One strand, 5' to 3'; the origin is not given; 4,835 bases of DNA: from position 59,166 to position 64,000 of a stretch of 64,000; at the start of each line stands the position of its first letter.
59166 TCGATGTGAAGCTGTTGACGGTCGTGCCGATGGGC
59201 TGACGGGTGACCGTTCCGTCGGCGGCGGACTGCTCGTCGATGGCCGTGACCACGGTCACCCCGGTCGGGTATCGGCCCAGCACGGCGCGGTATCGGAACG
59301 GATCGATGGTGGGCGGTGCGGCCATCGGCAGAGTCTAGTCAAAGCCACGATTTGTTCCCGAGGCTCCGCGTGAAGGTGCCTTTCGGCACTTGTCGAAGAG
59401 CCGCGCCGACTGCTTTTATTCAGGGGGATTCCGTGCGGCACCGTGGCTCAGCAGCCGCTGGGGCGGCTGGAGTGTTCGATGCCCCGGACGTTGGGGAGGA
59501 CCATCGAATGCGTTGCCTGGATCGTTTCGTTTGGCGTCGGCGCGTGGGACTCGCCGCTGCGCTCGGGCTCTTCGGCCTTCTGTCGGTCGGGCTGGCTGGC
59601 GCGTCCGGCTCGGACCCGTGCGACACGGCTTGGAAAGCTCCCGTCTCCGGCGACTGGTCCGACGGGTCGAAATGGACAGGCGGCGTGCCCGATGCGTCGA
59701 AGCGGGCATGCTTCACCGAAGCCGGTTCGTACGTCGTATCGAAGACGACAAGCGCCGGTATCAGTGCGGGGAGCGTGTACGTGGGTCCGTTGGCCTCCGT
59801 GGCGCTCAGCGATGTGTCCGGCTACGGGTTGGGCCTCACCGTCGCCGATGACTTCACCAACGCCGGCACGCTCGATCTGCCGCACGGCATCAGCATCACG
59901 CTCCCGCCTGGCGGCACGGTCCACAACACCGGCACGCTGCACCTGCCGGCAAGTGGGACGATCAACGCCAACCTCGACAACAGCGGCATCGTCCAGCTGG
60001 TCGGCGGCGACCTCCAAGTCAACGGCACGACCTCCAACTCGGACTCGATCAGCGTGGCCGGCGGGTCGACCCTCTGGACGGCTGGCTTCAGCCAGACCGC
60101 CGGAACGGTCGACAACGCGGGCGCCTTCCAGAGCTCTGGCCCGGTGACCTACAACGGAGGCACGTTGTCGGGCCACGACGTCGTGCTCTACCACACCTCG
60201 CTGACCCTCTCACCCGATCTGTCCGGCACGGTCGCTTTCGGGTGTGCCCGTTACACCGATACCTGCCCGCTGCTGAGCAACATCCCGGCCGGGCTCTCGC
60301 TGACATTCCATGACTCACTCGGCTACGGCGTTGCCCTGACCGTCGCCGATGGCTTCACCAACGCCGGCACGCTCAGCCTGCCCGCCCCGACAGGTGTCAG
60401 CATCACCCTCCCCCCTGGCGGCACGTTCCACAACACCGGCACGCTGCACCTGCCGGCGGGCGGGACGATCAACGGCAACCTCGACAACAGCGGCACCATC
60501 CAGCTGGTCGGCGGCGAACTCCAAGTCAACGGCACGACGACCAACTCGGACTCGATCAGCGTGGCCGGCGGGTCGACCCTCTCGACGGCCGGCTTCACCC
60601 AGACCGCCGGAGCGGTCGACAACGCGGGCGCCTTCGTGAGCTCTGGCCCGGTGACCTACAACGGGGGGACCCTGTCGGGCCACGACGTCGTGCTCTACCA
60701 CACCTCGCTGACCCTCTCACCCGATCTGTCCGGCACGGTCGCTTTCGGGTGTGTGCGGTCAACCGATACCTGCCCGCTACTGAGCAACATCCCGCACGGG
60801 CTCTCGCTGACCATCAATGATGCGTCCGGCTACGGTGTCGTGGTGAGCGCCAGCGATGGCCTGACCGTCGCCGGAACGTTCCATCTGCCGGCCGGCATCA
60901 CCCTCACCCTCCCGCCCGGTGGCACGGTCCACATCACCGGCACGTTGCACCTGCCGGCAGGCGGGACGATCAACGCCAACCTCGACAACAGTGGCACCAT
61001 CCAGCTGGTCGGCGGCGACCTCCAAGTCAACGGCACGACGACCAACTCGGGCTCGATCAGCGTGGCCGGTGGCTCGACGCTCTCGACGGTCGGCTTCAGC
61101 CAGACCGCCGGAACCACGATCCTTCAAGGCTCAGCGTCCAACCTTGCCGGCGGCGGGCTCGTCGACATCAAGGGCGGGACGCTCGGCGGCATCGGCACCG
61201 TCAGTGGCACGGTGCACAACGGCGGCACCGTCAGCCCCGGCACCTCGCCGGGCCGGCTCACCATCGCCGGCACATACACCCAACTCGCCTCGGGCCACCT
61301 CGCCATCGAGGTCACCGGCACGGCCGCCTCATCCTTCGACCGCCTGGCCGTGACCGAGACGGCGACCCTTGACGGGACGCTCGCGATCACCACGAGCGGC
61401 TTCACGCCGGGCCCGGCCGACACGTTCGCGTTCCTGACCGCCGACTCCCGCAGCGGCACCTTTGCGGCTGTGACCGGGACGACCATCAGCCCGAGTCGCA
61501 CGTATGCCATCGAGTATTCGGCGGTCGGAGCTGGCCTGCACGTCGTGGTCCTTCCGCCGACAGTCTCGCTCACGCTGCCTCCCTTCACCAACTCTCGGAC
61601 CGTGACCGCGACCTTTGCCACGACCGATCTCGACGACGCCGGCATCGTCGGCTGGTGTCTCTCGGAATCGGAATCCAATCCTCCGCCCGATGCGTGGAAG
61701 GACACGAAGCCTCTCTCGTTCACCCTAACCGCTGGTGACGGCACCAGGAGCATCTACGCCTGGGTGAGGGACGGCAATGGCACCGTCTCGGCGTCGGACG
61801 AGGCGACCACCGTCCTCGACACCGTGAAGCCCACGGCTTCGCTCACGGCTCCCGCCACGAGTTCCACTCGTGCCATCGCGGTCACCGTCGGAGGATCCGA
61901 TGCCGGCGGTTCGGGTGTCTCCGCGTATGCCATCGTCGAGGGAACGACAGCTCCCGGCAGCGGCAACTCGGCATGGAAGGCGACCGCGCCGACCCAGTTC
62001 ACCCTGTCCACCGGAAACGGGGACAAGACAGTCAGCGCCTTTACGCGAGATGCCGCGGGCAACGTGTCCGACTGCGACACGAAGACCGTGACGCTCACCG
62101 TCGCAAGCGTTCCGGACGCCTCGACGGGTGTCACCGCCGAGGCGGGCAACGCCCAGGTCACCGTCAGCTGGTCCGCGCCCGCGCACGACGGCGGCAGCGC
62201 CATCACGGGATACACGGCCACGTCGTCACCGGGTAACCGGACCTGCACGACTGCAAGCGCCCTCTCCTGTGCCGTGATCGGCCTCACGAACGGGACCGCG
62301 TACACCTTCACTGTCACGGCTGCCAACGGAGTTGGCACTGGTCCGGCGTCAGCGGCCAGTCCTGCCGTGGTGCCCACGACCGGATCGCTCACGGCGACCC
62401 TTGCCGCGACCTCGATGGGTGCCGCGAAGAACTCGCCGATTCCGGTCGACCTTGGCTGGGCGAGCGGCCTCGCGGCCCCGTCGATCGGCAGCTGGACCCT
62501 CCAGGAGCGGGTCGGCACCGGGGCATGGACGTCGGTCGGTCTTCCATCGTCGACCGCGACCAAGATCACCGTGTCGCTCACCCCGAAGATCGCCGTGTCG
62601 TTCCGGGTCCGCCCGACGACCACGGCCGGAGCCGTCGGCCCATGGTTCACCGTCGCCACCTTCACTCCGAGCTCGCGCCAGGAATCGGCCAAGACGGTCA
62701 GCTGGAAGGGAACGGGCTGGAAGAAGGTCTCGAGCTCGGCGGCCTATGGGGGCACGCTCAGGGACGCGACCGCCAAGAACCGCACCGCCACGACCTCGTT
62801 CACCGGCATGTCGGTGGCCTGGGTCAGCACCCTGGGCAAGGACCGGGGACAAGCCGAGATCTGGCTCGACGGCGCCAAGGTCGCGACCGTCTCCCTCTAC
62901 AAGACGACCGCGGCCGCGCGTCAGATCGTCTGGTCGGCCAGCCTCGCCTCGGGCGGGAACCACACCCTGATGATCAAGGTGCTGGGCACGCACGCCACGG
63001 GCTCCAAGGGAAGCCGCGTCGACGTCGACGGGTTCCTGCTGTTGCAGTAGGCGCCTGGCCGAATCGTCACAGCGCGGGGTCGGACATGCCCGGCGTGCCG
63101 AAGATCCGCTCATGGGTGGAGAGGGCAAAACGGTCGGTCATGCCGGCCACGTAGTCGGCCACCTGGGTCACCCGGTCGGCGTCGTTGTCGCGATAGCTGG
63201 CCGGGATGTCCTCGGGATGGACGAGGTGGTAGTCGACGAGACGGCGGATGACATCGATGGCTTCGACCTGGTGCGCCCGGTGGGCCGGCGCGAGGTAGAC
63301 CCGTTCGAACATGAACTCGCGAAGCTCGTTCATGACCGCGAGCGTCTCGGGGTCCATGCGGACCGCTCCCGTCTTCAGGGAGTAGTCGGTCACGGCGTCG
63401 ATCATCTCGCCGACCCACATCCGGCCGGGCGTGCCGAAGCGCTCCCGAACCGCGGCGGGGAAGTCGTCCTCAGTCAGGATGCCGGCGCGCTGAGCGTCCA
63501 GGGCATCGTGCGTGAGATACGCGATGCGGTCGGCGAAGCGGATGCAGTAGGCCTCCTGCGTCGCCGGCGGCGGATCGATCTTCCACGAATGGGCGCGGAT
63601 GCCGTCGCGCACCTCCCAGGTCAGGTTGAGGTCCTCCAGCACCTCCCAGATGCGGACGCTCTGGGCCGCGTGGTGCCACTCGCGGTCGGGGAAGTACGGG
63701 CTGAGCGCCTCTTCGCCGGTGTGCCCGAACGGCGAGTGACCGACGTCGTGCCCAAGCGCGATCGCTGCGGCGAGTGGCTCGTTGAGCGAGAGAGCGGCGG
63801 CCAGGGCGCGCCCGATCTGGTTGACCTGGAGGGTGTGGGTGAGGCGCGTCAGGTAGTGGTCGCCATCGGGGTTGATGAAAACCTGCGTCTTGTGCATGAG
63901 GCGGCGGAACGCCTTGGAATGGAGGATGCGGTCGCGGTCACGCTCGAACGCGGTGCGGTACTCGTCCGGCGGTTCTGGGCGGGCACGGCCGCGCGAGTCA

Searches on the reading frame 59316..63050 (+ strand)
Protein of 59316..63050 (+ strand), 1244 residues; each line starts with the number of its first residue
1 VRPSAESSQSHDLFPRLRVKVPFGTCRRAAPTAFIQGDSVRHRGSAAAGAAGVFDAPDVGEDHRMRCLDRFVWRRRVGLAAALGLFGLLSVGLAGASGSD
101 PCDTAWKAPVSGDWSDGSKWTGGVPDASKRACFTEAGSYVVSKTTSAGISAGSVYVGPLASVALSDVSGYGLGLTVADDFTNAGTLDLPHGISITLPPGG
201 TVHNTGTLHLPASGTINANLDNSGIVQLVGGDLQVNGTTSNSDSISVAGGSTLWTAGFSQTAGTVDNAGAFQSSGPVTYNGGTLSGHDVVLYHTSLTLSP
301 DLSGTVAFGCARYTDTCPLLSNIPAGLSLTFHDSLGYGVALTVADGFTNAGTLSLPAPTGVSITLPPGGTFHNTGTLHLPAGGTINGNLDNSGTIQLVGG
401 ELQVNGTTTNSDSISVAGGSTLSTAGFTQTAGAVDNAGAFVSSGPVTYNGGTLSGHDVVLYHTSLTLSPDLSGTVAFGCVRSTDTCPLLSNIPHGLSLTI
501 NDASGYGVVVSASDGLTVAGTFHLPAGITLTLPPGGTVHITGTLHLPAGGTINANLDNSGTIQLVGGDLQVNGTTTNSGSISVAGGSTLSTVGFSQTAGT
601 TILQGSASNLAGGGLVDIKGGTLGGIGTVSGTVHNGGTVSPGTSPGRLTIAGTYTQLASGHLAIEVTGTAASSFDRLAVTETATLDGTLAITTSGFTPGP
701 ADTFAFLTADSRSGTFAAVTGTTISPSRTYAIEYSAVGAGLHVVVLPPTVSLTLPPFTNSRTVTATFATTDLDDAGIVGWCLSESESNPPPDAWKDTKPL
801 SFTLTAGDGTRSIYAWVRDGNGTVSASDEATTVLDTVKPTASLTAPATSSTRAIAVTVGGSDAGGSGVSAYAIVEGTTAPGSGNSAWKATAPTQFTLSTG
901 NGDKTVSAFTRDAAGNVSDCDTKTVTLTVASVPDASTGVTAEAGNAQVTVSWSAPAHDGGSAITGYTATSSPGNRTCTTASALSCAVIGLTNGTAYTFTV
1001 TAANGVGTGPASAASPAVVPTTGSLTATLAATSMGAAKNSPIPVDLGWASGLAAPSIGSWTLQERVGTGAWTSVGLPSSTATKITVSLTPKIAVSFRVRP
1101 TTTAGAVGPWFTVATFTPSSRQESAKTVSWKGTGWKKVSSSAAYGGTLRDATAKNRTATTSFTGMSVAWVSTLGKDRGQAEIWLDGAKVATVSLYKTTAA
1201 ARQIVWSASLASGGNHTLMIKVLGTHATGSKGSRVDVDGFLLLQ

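Call 60: search_protein_families(library=pfam, proteins=[window:59316-63050:+], max_evalue=0.001)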
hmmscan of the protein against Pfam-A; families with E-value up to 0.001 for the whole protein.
window:59316-63050:+ (1244 aa): 1 family
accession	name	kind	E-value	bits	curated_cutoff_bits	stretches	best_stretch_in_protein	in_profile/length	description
PF00041.27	fn3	-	6.5e-12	45.9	25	1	939-1015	6-81/84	Fibronectin type III domain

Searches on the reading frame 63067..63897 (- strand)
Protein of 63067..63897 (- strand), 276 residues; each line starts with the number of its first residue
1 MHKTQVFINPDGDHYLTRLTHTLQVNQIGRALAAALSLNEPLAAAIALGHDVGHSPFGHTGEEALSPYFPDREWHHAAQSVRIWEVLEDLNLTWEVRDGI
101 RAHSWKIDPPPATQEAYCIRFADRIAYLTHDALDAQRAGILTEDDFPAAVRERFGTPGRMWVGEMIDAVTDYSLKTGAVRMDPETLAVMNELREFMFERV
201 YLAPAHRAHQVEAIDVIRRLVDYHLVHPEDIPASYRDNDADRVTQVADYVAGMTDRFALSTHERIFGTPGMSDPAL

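Call 60: search_protein_families(library=pfam, proteins=[window:63067-63897:-], max_evalue=0.001)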
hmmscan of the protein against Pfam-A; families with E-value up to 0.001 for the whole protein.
window:63067-63897:- (276 aa): 2 families
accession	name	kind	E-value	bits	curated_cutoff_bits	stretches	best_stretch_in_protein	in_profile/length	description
PF13286.11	HD_assoc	-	8.7e-20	71.5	22.2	1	179-264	1-91/91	Phosphohydrolase-associated domain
PF01966.28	HD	-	1.2e-13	51.7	22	1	18-127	1-115/116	HD domain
